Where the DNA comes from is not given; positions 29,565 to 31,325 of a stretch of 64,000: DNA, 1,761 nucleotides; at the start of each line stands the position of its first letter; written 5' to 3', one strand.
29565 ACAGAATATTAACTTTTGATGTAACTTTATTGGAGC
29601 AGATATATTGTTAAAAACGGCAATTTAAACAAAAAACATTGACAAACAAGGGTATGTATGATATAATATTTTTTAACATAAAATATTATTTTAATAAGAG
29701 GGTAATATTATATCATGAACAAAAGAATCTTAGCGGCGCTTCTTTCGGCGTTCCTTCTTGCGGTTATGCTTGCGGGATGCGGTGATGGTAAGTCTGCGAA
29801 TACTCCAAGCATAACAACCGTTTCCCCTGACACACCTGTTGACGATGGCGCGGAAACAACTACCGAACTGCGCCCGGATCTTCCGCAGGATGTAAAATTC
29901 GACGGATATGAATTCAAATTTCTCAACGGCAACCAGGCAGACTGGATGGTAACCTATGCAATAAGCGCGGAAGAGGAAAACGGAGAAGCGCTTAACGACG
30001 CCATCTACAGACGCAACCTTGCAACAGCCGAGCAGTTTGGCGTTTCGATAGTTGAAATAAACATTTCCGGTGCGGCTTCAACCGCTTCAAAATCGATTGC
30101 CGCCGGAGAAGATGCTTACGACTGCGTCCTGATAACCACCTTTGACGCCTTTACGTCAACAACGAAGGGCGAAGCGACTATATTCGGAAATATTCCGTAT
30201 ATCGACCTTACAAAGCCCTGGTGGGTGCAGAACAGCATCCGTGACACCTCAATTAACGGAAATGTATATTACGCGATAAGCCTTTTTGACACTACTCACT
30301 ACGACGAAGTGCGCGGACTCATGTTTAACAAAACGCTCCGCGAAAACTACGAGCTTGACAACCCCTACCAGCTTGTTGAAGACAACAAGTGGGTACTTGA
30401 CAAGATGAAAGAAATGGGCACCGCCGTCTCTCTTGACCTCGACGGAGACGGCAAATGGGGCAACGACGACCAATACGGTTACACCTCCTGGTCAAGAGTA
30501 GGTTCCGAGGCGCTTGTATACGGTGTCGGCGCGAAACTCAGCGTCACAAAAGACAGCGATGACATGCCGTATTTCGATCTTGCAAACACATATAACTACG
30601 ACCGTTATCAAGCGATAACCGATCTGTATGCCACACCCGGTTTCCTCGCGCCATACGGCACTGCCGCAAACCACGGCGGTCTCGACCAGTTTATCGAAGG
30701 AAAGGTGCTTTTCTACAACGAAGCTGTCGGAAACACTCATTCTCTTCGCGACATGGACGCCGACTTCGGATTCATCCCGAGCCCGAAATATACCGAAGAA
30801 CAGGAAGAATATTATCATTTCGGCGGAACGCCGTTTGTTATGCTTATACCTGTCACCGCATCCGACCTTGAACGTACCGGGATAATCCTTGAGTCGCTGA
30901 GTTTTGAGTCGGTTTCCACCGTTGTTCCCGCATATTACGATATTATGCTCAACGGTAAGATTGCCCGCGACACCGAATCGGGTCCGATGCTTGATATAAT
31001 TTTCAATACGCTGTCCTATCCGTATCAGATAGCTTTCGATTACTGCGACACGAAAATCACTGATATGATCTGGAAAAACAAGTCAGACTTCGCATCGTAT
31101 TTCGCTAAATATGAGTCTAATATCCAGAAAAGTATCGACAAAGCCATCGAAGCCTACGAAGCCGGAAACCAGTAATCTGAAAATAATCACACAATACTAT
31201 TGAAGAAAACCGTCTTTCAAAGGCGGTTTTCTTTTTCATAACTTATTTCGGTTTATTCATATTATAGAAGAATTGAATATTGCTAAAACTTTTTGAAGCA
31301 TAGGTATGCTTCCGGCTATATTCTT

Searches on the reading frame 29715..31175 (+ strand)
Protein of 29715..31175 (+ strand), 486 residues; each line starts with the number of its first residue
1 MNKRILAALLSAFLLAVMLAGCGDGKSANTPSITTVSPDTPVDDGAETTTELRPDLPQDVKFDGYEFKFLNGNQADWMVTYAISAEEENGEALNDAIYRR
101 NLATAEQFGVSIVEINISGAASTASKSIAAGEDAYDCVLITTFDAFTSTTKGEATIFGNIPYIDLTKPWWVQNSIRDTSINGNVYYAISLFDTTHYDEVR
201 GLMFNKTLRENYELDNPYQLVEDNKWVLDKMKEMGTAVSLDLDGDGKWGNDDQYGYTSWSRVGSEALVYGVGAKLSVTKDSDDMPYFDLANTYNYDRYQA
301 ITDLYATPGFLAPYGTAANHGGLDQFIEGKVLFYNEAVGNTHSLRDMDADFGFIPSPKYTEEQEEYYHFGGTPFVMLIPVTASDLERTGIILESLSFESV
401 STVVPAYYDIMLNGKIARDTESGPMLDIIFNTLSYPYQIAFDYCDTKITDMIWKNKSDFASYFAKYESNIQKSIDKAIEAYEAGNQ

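Call 47: find_encoding_contigs(protein=window:29715-31175:+, flank=10000, max_places=1)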
Protein window:29715-31175:+ (486 aa): 16 contigs read that carry it; 1 place shown.
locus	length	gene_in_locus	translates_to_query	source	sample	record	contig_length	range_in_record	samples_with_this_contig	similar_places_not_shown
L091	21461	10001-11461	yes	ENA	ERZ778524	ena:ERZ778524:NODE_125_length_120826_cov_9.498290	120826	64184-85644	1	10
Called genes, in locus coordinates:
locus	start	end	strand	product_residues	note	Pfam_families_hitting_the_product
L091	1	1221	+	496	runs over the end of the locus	-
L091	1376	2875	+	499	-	-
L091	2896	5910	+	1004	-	PF02837:Glyco_hydro_2_N, PF22666:Glyco_hydro_2_N2, PF00703:Glyco_hydro_2, PF02836:Glyco_hydro_2_C, PF16353:LacZ_4, PF02929:Bgal_small_N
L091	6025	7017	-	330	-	PF00754:F5_F8_type_C (weak), PF22633:F5_F8_type_C_2 (faint), PF09479:Flg_new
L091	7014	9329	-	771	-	PF08757:CotH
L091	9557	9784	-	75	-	PF00550:PP-binding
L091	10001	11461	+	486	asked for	-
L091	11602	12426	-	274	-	PF02517:Rce1-like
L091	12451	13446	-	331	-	PF01408:GFO_IDH_MocA (weak), PF22725:GFO_IDH_MocA_C3, PF02894:GFO_IDH_MocA_C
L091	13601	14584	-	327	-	PF01408:GFO_IDH_MocA, PF02894:GFO_IDH_MocA_C, PF22725:GFO_IDH_MocA_C3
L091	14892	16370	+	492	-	-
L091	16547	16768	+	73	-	PF01197:Ribosomal_L31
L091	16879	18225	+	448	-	PF19275:HflX_C (faint), PF13167:GTP-bdg_N, PF16360:GTP-bdg_M, PF00009:GTP_EFTU (faint), PF00350:Dynamin_N (faint), PF01926:MMR_HSR1, PF02421:FeoB_N (faint)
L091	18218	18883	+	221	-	PF01205:Impact_N, PF09186:DUF1949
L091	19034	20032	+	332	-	PF01966:HD, PF13286:HD_assoc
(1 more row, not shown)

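Call 49: search_protein_families(library=padloc, proteins=[window:29715-31175:+], max_evalue=0.01)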
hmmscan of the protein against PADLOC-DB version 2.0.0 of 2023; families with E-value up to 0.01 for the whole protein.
window:29715-31175:+ (486 aa): 0 families

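Call 50: search_protein_families(library=pfam, proteins=[window:29715-31175:+], max_evalue=0.1)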
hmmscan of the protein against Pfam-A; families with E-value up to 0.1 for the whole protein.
window:29715-31175:+ (486 aa): 0 families
